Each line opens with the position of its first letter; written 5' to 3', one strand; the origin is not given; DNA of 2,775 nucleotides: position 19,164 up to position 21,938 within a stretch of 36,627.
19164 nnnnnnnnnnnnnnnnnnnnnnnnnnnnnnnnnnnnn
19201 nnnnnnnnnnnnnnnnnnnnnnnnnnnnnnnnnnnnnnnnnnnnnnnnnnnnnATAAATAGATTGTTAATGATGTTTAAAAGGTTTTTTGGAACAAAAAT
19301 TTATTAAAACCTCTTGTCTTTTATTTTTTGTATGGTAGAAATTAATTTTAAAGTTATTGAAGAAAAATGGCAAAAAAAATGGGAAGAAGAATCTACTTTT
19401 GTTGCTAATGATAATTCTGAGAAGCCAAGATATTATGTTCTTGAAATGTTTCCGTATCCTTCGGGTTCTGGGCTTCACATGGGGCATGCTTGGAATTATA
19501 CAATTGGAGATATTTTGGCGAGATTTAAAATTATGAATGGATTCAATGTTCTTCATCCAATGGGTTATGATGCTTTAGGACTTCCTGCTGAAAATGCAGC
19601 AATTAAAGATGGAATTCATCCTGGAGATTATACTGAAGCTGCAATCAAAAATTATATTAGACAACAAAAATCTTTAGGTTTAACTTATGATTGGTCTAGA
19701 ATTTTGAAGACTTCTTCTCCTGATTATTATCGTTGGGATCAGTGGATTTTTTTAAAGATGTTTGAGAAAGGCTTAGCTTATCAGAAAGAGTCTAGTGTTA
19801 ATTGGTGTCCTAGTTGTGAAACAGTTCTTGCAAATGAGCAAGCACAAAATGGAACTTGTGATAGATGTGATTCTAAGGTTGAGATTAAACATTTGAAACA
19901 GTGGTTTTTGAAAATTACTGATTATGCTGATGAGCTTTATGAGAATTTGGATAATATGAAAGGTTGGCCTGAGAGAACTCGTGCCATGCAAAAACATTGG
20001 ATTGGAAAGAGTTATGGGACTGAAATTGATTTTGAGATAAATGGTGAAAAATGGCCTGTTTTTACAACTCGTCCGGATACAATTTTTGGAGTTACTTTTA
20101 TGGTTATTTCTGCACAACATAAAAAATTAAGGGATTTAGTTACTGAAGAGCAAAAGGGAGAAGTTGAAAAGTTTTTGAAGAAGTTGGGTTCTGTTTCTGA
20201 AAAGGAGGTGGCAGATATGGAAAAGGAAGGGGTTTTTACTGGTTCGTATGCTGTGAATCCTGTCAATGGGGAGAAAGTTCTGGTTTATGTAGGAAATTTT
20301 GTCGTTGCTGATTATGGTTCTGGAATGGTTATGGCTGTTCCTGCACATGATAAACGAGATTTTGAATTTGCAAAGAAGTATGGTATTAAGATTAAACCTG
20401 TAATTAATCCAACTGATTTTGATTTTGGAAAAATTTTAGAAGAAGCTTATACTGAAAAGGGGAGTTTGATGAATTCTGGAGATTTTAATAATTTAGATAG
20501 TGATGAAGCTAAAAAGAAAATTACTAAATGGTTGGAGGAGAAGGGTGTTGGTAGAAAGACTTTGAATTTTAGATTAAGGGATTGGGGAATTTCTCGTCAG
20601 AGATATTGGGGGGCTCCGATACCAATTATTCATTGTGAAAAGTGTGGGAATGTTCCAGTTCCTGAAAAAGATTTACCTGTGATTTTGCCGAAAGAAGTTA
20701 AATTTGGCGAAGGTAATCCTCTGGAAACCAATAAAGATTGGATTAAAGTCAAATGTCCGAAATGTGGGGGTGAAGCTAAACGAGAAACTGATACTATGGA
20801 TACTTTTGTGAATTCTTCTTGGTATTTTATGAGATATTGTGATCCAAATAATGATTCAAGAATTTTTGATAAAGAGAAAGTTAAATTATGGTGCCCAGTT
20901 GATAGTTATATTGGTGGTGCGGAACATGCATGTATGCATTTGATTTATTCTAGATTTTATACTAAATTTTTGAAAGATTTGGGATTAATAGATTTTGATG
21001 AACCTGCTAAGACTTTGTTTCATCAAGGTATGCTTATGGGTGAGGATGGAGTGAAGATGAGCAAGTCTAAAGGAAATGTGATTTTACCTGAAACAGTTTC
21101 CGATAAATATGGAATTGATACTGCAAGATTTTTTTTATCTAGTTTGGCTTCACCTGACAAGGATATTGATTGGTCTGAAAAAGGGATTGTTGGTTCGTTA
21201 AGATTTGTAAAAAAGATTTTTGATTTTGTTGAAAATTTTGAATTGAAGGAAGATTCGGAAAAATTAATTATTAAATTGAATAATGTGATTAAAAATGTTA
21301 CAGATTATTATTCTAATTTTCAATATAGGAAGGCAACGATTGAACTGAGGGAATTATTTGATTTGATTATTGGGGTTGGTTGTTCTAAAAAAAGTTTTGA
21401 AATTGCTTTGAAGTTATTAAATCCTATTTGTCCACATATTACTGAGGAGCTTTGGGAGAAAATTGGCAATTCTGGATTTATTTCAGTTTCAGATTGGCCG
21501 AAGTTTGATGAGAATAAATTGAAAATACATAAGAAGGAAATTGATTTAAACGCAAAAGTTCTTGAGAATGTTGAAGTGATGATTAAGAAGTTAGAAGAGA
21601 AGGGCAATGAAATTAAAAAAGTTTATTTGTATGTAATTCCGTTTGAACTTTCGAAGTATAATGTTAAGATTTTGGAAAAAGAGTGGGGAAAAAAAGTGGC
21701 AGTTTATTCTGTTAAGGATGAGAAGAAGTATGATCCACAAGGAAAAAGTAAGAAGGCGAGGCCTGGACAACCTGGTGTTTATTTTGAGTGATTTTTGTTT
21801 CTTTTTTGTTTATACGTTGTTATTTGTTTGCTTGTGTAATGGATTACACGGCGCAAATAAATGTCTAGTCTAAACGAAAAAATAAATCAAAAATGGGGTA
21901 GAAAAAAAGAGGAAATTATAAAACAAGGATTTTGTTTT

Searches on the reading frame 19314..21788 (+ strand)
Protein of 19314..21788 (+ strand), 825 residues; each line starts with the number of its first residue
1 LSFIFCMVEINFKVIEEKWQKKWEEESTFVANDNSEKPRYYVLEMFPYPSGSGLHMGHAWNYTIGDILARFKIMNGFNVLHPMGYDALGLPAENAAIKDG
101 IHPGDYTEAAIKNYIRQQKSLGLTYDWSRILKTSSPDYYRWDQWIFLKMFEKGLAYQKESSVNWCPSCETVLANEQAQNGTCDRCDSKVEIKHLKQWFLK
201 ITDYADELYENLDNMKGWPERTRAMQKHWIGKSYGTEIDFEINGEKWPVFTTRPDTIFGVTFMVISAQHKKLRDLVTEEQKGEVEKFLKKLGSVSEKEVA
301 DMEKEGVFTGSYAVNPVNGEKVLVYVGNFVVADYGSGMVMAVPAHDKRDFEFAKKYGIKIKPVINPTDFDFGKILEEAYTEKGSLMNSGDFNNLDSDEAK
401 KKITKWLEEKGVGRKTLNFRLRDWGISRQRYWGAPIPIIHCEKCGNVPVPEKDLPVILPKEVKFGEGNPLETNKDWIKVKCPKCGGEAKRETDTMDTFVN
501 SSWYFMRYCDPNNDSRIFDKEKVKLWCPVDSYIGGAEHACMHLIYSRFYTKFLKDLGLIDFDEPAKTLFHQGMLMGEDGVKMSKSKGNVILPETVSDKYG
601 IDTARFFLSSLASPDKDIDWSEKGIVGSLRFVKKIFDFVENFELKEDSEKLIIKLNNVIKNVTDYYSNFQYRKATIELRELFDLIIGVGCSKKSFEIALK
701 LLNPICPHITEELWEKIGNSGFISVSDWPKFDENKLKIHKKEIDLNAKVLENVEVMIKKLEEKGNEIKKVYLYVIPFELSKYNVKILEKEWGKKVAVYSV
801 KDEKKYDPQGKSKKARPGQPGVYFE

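Call 80: search_protein_families(library=pfam, proteins=[window:19314-21788:+])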
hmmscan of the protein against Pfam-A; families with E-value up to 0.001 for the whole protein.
window:19314-21788:+ (825 aa): 5 families
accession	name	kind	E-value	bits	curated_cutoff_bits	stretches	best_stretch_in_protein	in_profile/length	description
PF13603.12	tRNA-synt_1_2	-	1.5e-64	217.3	25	1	227-408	1-185/185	Leucyl-tRNA synthetase, editing domain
PF00133.28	tRNA-synt_1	-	1e-54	186.4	22.7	2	18-231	1-226/414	tRNA synthetases class I (I, L, M and V)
PF09334.17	tRNA-synt_1g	-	3.7e-35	121.9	20.1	2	42-188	3-145/391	tRNA synthetases class I (M)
PF08264.19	Anticodon_1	-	2.3e-17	63.7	25.1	1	652-760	5-136/148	Anticodon-binding domain of tRNA ligase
PF01406.26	tRNA-synt_1e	-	4.3e-05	23.5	27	0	562-623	235-294/301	tRNA synthetases class I (C) catalytic domain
